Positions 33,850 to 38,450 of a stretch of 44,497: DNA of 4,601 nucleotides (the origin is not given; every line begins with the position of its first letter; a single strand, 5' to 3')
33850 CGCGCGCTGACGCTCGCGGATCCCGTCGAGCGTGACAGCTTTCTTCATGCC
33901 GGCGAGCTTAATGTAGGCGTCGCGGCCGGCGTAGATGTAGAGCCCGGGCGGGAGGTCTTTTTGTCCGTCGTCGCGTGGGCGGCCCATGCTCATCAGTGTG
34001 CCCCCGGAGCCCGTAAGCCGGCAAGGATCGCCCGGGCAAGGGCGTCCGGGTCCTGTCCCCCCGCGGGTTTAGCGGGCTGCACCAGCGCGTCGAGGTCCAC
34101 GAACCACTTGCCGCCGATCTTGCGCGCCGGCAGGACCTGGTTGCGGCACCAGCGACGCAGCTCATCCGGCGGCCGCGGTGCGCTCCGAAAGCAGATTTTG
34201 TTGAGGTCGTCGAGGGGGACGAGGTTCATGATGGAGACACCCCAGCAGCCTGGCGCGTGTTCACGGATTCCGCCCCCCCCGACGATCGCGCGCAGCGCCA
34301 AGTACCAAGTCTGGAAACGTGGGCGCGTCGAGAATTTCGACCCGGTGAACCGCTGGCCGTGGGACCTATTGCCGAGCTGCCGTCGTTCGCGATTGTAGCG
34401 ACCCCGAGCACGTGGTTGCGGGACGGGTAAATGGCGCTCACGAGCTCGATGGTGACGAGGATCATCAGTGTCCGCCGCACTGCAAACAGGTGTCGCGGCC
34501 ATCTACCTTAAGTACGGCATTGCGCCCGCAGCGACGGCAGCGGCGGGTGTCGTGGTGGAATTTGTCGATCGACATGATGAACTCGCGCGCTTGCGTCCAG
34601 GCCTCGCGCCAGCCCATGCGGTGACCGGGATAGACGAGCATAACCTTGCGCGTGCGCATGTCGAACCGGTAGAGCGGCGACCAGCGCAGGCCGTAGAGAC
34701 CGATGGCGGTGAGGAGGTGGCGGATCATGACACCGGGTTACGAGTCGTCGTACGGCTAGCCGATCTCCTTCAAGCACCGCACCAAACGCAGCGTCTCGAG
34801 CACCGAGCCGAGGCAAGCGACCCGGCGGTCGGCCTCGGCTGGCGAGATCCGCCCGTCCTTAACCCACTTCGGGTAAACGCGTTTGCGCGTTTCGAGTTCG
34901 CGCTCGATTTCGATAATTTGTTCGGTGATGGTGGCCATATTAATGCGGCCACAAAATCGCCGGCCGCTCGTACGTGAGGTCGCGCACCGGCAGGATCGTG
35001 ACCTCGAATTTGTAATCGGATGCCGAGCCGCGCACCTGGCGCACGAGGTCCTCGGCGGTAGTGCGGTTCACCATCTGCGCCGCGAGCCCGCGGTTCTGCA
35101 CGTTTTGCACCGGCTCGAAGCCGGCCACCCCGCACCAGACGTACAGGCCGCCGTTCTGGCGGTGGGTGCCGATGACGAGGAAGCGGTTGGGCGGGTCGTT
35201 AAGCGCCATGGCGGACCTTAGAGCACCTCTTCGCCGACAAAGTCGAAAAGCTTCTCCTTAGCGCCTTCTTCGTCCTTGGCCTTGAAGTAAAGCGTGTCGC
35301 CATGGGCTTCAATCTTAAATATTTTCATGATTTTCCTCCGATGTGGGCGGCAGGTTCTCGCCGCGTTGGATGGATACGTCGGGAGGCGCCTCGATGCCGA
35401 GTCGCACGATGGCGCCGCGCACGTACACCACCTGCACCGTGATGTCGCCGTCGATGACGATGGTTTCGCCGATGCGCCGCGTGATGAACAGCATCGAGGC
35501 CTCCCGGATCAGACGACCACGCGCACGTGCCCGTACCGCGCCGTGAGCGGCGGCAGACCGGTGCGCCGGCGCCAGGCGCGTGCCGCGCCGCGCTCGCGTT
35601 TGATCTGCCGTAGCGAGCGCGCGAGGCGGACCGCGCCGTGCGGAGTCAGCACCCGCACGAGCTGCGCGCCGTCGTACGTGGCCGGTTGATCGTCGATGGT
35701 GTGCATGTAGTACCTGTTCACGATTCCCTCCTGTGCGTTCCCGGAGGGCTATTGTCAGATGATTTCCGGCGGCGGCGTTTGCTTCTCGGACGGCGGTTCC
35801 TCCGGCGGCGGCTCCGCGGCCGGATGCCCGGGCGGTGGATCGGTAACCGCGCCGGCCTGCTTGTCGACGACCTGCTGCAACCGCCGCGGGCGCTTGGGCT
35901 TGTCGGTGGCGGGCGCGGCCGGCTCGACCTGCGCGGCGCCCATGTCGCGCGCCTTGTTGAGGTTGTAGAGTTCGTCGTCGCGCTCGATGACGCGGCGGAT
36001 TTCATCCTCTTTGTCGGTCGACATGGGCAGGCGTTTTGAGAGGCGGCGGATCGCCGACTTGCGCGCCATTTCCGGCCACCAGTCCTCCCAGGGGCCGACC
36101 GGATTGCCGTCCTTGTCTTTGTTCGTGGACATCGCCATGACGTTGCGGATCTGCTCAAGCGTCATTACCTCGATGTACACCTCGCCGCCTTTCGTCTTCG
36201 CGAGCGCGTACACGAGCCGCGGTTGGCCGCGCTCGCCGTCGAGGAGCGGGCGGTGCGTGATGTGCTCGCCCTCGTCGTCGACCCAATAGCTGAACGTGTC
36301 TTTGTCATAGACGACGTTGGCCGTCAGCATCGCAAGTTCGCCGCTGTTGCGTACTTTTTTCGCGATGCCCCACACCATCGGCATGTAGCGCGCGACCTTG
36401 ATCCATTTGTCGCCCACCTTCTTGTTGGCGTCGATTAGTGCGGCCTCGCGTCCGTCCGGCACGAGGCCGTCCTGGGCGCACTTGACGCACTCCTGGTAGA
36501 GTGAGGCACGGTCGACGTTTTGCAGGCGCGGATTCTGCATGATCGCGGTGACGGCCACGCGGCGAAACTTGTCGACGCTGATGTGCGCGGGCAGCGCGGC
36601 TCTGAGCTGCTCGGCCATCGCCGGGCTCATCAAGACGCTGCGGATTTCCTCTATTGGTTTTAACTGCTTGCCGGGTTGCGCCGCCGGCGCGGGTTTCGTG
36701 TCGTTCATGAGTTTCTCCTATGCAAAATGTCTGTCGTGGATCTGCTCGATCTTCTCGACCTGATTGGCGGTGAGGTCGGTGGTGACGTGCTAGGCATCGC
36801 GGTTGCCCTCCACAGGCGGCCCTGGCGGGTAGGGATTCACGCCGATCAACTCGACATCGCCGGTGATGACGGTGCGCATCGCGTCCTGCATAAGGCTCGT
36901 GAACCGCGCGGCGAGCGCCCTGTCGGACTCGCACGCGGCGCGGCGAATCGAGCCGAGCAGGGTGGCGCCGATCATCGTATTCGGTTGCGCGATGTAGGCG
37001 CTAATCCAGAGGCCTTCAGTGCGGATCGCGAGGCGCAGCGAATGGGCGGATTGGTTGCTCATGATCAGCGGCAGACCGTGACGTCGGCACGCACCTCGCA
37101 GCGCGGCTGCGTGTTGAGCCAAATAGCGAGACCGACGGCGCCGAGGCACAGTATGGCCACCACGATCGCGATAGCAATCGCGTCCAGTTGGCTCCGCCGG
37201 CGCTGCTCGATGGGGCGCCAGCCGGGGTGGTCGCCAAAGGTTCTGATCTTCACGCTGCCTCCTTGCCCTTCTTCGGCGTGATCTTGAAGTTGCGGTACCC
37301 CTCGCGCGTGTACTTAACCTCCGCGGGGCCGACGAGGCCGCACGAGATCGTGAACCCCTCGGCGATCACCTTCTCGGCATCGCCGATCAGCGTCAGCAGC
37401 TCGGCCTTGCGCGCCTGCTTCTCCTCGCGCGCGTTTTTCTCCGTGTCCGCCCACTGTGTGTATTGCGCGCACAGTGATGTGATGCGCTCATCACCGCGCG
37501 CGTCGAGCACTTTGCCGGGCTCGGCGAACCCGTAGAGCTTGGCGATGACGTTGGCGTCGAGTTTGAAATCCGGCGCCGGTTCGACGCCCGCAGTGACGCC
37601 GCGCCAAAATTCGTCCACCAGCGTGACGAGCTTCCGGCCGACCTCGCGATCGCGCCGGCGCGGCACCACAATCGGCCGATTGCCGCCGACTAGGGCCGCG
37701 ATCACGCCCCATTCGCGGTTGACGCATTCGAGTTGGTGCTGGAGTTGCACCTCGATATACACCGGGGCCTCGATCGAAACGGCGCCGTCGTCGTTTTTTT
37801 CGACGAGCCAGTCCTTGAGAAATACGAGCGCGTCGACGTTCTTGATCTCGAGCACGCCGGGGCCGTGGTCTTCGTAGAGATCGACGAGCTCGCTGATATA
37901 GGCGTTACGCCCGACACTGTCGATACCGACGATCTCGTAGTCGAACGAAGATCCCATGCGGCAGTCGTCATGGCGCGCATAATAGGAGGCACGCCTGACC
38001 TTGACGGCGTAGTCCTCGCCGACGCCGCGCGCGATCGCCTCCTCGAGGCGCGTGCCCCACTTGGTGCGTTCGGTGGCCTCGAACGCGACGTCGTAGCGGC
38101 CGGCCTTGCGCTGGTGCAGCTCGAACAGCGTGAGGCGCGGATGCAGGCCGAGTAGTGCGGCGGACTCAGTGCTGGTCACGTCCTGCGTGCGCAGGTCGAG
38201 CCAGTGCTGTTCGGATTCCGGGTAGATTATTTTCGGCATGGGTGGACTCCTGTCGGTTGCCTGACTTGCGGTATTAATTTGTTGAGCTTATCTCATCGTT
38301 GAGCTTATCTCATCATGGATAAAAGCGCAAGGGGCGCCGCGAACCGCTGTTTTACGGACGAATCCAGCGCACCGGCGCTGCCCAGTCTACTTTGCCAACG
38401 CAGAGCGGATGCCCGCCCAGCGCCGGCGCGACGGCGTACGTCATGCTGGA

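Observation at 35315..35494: Hidden 59-aa phage gene encodes a CsrA/RsmA-family post-transcriptional regulator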

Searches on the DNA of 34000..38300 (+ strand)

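Call 7: search_dna_similar(query=window:34000-38300:+, collection=phages, mode=near, max_rows=25)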
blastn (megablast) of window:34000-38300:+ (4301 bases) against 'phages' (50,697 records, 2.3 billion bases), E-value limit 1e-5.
No match.
